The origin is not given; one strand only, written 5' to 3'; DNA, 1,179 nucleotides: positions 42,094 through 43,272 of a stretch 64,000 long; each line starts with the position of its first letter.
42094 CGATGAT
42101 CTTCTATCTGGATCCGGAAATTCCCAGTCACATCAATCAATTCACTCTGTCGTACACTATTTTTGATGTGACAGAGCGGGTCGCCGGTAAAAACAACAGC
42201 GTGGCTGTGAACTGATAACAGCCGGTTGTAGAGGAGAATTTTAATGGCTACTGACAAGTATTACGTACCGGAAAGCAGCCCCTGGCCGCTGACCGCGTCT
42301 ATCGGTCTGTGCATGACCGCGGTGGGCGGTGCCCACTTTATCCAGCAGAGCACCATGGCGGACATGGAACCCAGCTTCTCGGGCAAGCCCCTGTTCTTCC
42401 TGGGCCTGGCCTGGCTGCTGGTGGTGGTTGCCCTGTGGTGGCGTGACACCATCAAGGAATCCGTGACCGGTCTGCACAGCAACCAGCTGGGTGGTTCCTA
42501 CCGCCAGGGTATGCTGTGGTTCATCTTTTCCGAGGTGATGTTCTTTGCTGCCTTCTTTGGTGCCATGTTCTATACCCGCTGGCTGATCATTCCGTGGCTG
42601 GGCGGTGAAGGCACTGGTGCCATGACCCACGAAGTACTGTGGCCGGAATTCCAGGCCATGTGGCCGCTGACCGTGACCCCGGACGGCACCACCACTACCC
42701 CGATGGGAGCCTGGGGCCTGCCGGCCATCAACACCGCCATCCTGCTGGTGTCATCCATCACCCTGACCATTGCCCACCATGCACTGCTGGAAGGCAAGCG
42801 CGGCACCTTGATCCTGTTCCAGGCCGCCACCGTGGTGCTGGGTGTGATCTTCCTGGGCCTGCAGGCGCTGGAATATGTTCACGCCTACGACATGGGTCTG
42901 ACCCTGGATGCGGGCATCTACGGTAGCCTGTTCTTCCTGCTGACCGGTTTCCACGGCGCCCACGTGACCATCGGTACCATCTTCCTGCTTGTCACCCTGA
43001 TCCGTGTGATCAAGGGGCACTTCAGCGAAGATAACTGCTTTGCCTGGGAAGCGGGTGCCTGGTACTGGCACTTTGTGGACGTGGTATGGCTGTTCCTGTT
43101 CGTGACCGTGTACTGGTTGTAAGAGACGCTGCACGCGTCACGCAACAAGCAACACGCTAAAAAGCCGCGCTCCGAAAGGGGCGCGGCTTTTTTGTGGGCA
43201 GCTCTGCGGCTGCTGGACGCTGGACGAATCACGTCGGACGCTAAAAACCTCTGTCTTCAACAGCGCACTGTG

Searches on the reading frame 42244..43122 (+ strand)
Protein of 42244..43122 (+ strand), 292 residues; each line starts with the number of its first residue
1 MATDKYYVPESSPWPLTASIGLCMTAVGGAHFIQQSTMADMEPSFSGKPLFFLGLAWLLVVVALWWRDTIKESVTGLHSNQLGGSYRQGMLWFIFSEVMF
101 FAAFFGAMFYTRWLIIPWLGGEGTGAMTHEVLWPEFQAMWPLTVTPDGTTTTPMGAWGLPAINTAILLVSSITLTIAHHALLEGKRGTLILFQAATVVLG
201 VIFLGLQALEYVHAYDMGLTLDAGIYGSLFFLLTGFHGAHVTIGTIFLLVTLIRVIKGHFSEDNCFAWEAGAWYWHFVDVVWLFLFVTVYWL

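Call 6: find_encoding_contigs(protein=window:42244-43122:+, flank=3000, max_places=10)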
Protein window:42244-43122:+ (292 aa): 5 contigs read that carry it; 4 places shown.
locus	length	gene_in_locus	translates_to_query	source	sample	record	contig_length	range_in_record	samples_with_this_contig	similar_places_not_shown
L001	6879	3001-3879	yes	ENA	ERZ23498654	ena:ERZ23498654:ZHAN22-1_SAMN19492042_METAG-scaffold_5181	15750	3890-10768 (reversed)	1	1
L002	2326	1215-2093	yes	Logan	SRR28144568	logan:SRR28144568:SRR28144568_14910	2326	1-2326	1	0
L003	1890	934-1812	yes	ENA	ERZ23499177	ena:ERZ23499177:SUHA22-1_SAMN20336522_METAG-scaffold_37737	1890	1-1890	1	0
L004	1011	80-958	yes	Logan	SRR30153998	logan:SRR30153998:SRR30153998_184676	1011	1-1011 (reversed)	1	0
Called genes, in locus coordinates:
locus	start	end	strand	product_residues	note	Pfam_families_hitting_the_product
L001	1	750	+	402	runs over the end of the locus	PF02790:COX2_TM, PF00116:COX2, PF00034:Cytochrom_C (weak), PF13442:Cytochrome_CBB3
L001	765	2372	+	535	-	PF00115:COX1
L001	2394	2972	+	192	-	PF04442:CtaG_Cox11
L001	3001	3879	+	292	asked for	PF00510:COX3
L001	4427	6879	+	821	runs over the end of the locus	PF01244:Peptidase_M19 (faint)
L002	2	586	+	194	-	?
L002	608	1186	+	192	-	PF04442:CtaG_Cox11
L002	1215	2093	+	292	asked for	PF00510:COX3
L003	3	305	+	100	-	?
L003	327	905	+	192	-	PF04442:CtaG_Cox11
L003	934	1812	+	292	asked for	PF00510:COX3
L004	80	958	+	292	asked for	PF00510:COX3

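Call 19: find_related_loci(query=window:42244-43119:+, collection=genome_contigs, flank=10000)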
Query window:42244-43119:+ (292 aa) in genome_contigs; peptide patterns used: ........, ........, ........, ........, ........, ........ (x = any residue, [..] = any of these).
116 stretches matched a pattern; 81 encode a relative of the query (tblastn E <= 1e-3); the best 80 are kept; 79 distinct loci.
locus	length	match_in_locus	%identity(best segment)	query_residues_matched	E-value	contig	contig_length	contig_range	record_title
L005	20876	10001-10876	98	1-292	0e+0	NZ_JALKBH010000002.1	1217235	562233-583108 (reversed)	Alcanivorax sp. S6407 scaffold2_size1217224, whole genome shotgun sequence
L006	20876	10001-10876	98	1-292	0e+0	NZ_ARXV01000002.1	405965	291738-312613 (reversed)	Alcanivorax nanhaiticus strain 19-m-6 contig2, whole genome shotgun sequence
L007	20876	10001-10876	96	1-292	0e+0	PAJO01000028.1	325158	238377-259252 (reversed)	MAG: Alcanivoracaceae bacterium isolate SAT93 151071, whole genome shotgun sequence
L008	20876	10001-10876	96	1-292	0e+0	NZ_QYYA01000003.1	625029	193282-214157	Alcanivorax profundi strain MTEO17 scaffold_2, whole genome shotgun sequence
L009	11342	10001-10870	95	3-292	0e+0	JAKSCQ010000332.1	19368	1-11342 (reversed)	MAG: Pseudomonadales bacterium isolate MAG.298 k141_7395423, whole genome shotgun sequence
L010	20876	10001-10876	91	1-292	6e-168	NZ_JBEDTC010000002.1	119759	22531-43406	MAG: Alcanivorax sp. isolate SIP_700_Bin20 700mSIPHEX1_20-scaffold_106_c1, whole genome shotgun sequence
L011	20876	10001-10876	90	1-292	3e-166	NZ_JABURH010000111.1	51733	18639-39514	MAG: Alcanivorax sp. isolate Bin_5 NODE_209_length_51733_cov_35.1524, whole genome shotgun sequence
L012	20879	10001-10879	89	1-292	6e-163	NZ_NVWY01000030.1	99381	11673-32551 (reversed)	MAG: Alcanivorax sp. isolate NORP25 Contig_source1382A_23363, whole genome shotgun sequence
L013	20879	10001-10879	88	1-292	4e-162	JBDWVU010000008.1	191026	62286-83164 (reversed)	MAG: Alloalcanivorax sp. isolate CI.40.F.D2_503_60 CI_40_F_D2_503_60_000000000008, whole genome shotgun sequence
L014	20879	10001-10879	88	1-292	7e-162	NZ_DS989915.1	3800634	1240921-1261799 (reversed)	Alcanivorax sp. DG881 scf_1104615001386, whole genome shotgun sequence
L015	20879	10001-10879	88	1-292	2e-161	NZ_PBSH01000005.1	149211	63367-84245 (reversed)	MAG: Alcanivorax sp. isolate NP90 94057, whole genome shotgun sequence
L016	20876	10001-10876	91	1-292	1e-159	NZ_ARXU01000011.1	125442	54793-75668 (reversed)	Alcanivorax jadensis T9 contig11, whole genome shotgun sequence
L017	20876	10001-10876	91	1-292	3e-159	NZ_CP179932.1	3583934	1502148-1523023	Alcanivorax sp. IL2 chromosome, complete genome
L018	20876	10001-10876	91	1-292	3e-159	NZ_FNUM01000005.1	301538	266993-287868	Alcanivorax sp. DSM 26293, whole genome shotgun sequence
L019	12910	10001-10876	91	1-292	5e-159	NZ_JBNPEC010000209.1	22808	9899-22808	MAG: Alcanivorax sp. isolate fr_S3C163 S3CNODE_312_length_22808_cov_5_092015, whole genome shotgun sequence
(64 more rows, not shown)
